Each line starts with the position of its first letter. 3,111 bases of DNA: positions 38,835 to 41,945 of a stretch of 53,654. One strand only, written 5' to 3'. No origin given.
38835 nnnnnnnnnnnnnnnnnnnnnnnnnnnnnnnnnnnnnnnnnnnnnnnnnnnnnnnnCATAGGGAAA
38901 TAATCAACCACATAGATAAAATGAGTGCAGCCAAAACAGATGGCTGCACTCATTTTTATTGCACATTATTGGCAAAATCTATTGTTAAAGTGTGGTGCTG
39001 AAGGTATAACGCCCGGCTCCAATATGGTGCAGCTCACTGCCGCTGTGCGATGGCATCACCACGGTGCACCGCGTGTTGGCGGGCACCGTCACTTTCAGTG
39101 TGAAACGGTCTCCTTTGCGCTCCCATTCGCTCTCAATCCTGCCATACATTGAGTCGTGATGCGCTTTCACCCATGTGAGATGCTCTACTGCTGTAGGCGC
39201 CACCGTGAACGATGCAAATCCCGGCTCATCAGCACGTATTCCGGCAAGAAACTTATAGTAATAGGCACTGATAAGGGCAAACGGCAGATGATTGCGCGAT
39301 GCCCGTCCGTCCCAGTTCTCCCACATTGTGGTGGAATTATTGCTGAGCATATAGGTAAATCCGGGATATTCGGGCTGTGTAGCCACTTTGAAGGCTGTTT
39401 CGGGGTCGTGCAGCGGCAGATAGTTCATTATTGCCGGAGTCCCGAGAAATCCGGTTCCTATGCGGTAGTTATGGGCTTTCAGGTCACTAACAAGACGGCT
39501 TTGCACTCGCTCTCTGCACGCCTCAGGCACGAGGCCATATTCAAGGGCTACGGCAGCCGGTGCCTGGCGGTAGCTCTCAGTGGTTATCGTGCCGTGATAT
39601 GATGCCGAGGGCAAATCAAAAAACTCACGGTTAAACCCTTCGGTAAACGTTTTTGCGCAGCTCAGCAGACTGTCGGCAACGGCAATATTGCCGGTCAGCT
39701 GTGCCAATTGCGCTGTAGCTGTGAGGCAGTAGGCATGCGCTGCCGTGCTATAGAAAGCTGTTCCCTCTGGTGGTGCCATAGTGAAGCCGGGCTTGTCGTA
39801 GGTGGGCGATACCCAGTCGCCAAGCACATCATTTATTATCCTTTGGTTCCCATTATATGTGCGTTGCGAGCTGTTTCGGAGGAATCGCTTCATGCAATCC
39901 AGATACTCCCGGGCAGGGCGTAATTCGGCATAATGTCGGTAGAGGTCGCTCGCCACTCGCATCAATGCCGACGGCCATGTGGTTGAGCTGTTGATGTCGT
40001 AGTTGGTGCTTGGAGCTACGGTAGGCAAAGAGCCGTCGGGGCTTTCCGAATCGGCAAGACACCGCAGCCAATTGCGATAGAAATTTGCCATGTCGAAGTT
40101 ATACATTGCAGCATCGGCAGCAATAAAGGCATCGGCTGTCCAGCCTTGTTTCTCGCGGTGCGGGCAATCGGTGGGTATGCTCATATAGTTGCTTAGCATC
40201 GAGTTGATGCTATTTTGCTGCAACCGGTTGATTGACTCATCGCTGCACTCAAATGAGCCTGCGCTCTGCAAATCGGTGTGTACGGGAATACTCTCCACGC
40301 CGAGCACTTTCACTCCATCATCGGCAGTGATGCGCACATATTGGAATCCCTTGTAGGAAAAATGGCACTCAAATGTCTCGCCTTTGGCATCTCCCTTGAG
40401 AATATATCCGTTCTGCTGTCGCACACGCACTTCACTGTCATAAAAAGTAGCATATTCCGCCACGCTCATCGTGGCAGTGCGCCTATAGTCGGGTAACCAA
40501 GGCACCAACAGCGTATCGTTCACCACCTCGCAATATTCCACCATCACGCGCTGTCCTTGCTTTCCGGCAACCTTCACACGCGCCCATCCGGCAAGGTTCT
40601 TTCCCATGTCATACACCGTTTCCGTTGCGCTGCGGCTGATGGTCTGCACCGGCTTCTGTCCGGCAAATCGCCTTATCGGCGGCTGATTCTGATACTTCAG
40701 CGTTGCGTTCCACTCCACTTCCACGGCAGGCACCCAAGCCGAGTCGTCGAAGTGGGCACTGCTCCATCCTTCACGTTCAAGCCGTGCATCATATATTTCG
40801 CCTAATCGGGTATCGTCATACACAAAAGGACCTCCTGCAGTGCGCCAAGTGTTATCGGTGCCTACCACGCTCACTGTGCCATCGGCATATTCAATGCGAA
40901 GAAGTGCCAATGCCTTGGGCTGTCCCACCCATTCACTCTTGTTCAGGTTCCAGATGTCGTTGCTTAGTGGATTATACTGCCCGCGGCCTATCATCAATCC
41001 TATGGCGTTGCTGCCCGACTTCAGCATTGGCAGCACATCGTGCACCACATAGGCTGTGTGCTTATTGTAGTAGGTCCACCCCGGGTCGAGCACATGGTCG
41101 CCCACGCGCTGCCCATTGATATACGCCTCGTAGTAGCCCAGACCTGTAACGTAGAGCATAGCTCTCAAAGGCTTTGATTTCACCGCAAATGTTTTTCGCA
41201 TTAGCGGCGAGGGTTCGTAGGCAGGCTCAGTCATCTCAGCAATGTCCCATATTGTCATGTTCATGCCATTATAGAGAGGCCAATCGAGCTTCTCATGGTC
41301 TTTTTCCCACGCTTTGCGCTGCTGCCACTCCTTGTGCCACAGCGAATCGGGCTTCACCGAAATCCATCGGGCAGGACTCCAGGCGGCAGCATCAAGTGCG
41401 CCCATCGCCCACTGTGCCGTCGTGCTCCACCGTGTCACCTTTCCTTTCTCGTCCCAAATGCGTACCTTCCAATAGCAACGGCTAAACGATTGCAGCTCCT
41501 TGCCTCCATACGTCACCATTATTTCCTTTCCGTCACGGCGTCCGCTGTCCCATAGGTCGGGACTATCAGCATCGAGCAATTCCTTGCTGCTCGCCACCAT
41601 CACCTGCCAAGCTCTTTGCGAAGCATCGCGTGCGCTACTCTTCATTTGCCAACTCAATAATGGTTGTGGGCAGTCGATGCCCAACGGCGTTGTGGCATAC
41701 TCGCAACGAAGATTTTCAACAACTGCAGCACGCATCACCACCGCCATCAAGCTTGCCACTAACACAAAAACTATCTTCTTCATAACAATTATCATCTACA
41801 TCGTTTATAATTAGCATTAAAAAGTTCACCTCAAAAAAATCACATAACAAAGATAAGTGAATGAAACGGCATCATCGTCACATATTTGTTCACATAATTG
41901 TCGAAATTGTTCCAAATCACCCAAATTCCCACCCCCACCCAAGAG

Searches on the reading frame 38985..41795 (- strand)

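Call 15: search_protein_families(library=pfam, proteins=[window:38985-41795:-], max_evalue=0.001)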
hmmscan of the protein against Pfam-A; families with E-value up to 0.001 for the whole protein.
window:38985-41795:- (936 aa): 5 families
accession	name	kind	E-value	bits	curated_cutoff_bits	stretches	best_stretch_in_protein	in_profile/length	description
PF17389.8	Bac_rhamnosid6H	-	2e-77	261.2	24.5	1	511-848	2-337/339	Bacterial alpha-L-rhamnosidase 6 hairpin glycosidase domain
PF08531.16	Bac_rhamnosid_N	-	1.7e-51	174.9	25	1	209-376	3-170/172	Alpha-L-rhamnosidase N-terminal domain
PF25788.1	Ig_Rha78A_N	-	5.1e-33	113.9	27.4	1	26-135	1-105/105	Rha78A-like, N-terminal immunoglobulin domain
PF17390.7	Bac_rhamnosid_C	-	7.8e-23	80.5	22.1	1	852-921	1-70/78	Bacterial alpha-L-rhamnosidase C-terminal domain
PF05592.18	Bac_rhamnosid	-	2.8e-18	66.1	22.2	1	390-492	5-87/102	Bacterial alpha-L-rhamnosidase concanavalin-like domain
